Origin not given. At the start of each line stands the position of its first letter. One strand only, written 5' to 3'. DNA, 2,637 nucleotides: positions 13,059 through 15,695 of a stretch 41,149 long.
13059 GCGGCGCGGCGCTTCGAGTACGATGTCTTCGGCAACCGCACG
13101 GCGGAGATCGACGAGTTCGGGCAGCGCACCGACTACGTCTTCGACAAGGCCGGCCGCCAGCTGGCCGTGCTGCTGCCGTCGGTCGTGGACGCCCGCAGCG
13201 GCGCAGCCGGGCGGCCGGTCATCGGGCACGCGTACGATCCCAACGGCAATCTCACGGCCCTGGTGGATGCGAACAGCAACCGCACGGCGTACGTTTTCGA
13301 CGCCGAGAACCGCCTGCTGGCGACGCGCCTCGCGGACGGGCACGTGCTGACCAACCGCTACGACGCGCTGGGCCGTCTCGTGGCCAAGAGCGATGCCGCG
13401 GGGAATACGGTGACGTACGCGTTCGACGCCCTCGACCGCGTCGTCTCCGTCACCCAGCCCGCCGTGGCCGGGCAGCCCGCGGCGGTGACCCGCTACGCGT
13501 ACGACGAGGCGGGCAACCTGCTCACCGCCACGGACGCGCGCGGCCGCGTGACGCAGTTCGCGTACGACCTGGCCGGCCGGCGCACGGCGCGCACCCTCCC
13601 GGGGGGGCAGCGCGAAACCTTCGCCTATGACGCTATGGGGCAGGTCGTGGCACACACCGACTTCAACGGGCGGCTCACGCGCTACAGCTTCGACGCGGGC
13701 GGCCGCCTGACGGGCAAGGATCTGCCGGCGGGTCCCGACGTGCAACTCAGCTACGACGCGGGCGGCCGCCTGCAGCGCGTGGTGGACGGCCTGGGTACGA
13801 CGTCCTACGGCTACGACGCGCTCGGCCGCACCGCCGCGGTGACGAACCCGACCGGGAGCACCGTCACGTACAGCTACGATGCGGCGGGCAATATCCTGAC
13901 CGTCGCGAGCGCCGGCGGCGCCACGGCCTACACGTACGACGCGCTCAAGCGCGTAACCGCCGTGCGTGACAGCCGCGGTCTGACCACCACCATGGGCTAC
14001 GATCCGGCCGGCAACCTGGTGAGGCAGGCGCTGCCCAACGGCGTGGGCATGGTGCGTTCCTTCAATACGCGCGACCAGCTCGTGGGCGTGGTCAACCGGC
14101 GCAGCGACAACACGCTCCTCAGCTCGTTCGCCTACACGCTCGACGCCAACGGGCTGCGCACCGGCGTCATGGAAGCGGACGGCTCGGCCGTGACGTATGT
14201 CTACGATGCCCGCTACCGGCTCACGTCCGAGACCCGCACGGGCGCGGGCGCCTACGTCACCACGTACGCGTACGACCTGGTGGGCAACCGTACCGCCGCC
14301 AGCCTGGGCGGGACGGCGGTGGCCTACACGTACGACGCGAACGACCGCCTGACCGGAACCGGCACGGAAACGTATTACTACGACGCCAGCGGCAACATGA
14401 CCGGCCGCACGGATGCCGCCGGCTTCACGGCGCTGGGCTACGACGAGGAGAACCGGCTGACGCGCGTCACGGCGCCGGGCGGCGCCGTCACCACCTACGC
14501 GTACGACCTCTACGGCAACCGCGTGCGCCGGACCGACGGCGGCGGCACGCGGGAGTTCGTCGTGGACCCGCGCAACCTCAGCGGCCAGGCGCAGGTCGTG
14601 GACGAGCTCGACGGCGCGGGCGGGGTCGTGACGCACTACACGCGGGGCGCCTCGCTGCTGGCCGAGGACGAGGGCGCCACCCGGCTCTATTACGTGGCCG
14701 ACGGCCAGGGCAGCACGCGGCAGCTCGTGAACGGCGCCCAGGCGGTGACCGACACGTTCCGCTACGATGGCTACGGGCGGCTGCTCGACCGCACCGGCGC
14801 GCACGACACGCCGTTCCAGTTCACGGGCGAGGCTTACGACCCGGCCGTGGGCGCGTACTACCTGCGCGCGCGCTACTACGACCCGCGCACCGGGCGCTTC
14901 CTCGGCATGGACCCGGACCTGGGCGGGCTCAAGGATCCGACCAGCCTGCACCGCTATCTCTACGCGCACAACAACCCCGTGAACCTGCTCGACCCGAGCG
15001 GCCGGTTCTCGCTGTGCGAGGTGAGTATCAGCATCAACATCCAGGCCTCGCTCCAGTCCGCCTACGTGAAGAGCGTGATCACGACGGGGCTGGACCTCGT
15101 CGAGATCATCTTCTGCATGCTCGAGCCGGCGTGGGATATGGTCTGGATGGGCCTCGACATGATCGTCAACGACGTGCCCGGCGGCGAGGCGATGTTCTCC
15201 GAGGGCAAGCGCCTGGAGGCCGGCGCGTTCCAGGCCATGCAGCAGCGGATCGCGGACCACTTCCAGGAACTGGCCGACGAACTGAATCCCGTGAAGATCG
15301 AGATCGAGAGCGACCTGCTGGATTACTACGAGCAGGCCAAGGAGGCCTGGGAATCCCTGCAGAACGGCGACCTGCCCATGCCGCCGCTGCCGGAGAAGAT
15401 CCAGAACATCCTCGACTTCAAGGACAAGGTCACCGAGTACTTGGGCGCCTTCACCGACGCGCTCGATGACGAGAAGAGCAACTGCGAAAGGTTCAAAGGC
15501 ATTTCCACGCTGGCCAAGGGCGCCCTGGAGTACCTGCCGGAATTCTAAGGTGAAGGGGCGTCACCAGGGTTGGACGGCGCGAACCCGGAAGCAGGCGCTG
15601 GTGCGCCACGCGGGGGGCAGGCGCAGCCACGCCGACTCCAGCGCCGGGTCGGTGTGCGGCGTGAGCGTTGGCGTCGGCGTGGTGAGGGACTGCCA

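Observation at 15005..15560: Unrecognisable ~180-aa domain after the Rhs core cleavage motif, with no immunity gene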

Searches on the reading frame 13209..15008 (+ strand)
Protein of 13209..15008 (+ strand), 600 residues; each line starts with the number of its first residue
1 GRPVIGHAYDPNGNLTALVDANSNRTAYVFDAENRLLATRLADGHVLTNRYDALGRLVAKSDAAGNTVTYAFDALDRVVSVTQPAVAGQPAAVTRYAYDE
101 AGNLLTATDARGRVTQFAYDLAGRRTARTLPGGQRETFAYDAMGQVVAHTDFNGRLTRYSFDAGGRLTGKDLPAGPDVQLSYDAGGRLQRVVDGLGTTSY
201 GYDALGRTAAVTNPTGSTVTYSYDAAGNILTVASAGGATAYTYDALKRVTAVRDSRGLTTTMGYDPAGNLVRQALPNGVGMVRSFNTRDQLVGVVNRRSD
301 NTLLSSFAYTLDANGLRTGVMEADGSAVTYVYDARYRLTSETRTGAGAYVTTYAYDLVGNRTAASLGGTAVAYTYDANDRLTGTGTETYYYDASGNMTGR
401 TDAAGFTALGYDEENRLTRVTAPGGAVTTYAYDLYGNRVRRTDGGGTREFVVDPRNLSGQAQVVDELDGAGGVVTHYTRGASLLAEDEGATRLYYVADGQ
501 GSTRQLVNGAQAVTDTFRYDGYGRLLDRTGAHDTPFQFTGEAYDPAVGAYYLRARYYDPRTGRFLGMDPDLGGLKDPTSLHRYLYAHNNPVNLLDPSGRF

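Call 61: find_homologous_proteins(query=window:13209-15008:+, max_evalue=1e-30)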
Query window:13209-15008:+ (600 aa): 2753 proteins with E <= 1e-30 among 8000 candidates; the best 120 are listed.
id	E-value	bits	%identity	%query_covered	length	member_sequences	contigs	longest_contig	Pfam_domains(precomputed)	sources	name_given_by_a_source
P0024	3.3e-180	619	45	99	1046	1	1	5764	PF15283.13,PF05593.20,PF25023.2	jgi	jgi:RHS repeat-associated protein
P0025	2.7e-171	589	50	100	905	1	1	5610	PF05593.20,PF25023.2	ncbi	-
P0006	1.7e-165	570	48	100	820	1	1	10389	PF05593.20,PF25023.2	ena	-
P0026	4.4e-153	529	41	100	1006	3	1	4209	PF05593.20,PF25023.2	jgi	jgi:RHS repeat-associated protein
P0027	8.9e-139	482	40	99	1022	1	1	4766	PF05593.20,PF25023.2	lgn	-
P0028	1.1e-137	478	44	98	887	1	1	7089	PF05593.20,PF25023.2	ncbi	ncbi:MAG: RHS repeat-associated core domain-containing protein, partial [Betaproteobacteria bacteriu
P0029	3.4e-137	477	40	99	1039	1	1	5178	PF07591.16,PF05593.20,PF15643.13,PF25023.2,PF13403.12,PF14890.12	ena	-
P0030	1.2e-135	472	44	100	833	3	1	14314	PF25174.2,PF05593.20,PF25023.2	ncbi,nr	ncbi:MAG: hypothetical protein KJ018_00530, partial [Burkholderiales bacterium]|nr:hypothetical prot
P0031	8.2e-135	469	41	99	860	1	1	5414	PF05593.20,PF25023.2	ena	-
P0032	9.8e-135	469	42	99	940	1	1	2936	PF05593.20,PF25023.2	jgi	jgi:RHS repeat-associated protein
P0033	1.9e-134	468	43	99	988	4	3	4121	PF07591.16,PF05593.20,PF25023.2,PF01079.26,PF14890.12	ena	-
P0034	5.2e-134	466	41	98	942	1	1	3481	PF05593.20,PF25023.2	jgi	jgi:RHS repeat-associated protein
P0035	1.2e-133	465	42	99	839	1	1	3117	PF05593.20,PF25023.2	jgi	jgi:RHS repeat-associated protein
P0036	1.5e-133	465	39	100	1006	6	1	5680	PF05593.20,PF25023.2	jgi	jgi:RHS repeat-associated protein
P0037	1.0e-132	462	43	99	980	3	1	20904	PF05593.20,PF25023.2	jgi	-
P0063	1.1e-122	429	39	100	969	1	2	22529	PF14040.12,PF05593.20,PF25023.2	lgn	-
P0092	6.1e-117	410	42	99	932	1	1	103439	PF05593.20,PF01541.31,PF25023.2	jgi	jgi:RHS repeat-associated protein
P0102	3.2e-115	404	42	99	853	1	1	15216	PF05593.20,PF25023.2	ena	-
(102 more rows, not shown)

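Call 66: find_encoding_contigs(protein=P0102, flank=5000, max_places=2)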
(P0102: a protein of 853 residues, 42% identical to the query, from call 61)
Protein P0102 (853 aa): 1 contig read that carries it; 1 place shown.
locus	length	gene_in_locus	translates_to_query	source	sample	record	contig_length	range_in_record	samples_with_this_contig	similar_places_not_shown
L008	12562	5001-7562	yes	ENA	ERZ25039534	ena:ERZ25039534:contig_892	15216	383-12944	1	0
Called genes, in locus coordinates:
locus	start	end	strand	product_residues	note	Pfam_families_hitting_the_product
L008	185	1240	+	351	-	PF05345:He_PIG (weak), PF02369:Big_1 (weak)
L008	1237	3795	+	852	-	PF00801:PKD (faint), PF19410:DUF5980 (faint), PF22352:K319L-like_PKD, PF18981:InlK_D3 (faint), PF22352:K319L-like_PKD, PF20148:DUF6531 (weak)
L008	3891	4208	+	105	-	PF05593:RHS_repeat (weak), PF25023:TEN_YD-shell (weak), PF05593:RHS_repeat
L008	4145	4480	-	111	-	-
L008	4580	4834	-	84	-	-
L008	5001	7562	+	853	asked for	PF05593:RHS_repeat, PF25023:TEN_YD-shell (weak), PF05593:RHS_repeat, PF25023:TEN_YD-shell, PF05593:RHS_repeat, PF25023:TEN_YD-shell (weak)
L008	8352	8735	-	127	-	-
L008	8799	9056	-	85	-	-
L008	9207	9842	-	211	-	-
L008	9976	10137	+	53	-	-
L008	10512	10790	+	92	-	-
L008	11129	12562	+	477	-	PF07508:Recombinase, PF13408:Zn_ribbon_recom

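Call 72: find_encoding_contigs(protein=P0063, flank=4000, max_places=2)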
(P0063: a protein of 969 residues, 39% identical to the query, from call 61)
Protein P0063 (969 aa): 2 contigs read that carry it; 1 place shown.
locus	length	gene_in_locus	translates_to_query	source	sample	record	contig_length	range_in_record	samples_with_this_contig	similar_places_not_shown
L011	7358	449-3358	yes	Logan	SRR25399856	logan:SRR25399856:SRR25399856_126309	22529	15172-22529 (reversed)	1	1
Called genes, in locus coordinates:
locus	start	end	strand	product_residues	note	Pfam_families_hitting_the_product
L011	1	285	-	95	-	?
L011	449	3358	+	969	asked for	PF05593:RHS_repeat (weak), PF25023:TEN_YD-shell (weak), PF05593:RHS_repeat, PF25023:TEN_YD-shell, PF05593:RHS_repeat, PF05593:RHS_repeat, PF25023:TEN_YD-shell, PF14040:DNase_NucA_NucB, +1 more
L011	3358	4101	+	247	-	PF09346:SMI1_KNR4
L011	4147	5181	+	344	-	-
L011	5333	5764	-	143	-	PF13344:Hydrolase_6 (faint), PF06941:NT5C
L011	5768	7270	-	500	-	-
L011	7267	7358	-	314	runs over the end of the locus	PF00004:AAA (weak), PF13401:AAA_22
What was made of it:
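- A NucA/NucB DNase tail is followed by an overlapping SMI1_KNR4 gene (call 72).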

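Call 73: find_encoding_contigs(protein=P0092, flank=4000, max_places=2)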
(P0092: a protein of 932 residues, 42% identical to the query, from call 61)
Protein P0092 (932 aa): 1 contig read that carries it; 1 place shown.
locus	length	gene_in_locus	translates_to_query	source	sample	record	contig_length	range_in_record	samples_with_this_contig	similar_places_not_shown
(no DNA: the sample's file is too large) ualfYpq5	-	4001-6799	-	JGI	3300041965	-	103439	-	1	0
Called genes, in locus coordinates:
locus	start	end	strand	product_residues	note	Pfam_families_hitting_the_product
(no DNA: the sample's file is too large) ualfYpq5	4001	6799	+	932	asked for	PF05593:RHS_repeat (weak), PF25023:TEN_YD-shell, PF05593:RHS_repeat, PF25023:TEN_YD-shell (weak), PF05593:RHS_repeat (weak), PF01541:GIY-YIG (faint)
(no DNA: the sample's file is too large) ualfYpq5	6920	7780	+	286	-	PF25019:LRR_R13L1-DRL21 (faint), PF23952:LRR_EndoS (faint), PF12799:LRR_4 (faint), PF23598:LRR_14 (weak)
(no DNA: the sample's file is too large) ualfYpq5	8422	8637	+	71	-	PF13384:HTH_23 (weak), PF12728:HTH_17 (weak)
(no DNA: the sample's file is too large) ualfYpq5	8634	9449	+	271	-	PF01656:CbiA, PF02374:ArsA_ATPase (weak), PF09140:MipZ (faint), PF10609:ParA (weak), PF13614:AAA_31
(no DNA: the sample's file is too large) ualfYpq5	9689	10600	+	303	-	-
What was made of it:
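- On Polymorphic toxin systems (toxin plus immunity): The controls with enzymatic tails are each followed by a downstream same-strand gene (SMI1_KNR4; LRR protein) (calls 72, 73).
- A GIY-YIG tail is followed by an LRR protein (call 73).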

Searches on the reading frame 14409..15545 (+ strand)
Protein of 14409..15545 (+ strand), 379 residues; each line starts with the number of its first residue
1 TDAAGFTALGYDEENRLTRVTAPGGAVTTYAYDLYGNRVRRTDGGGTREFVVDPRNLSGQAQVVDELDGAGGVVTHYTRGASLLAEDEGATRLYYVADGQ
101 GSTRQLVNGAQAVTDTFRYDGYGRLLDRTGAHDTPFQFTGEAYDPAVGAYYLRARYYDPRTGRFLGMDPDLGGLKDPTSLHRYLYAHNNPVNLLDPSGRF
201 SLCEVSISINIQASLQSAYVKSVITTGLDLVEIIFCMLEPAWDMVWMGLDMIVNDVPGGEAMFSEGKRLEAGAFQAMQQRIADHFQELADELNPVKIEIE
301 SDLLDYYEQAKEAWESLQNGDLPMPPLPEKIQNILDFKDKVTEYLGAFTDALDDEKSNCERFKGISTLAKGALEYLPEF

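Call 8: search_protein_families(library=ncbifam, proteins=[window:14409-15545:+], max_evalue=1)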
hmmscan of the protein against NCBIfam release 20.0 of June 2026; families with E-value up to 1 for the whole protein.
window:14409-15545:+ (379 aa): 3 families
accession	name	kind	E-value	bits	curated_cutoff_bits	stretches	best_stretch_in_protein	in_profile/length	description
TIGR03696.1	Rhs_assc_core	domain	6.1e-20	71.5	32.5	1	119-198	1-75/76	RHS repeat-associated core domain-containing protein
NF041261.1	RHS_core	equivalog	3.2e-09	35.2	2000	2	95-198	1160-1260/1261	RHS element core protein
TIGR01643.1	YD_repeat_2x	repeat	5.7e-09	36.1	15.8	1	11-46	1-36/42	YD repeat-containing protein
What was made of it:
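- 14865..14912 (+): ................, the upstream half of the Rhs-core aspartyl-protease motif. Lies within the TIGR03696 match (call 8).
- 14991..15008 (+): DPSGRF. The end of the Rhs core domain is DPSG. The predicted autoproteolytic site is DPSGR|F, by analogy with canonical DPxGL|x. TIGR03696 ends at G, 15000-15002 (call 8).
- On Rhs/YD-repeat cocoon proteins with an autoproteolytic Rhs-associated core: TIGR03696, E=6e-20, ends at DPSG (call 8).
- Checked: NCBIfam TIGR03696 (Rhs_assc_core, E=6e-20) ends exactly at the G of DPSG, 15000-15002 (call 8).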
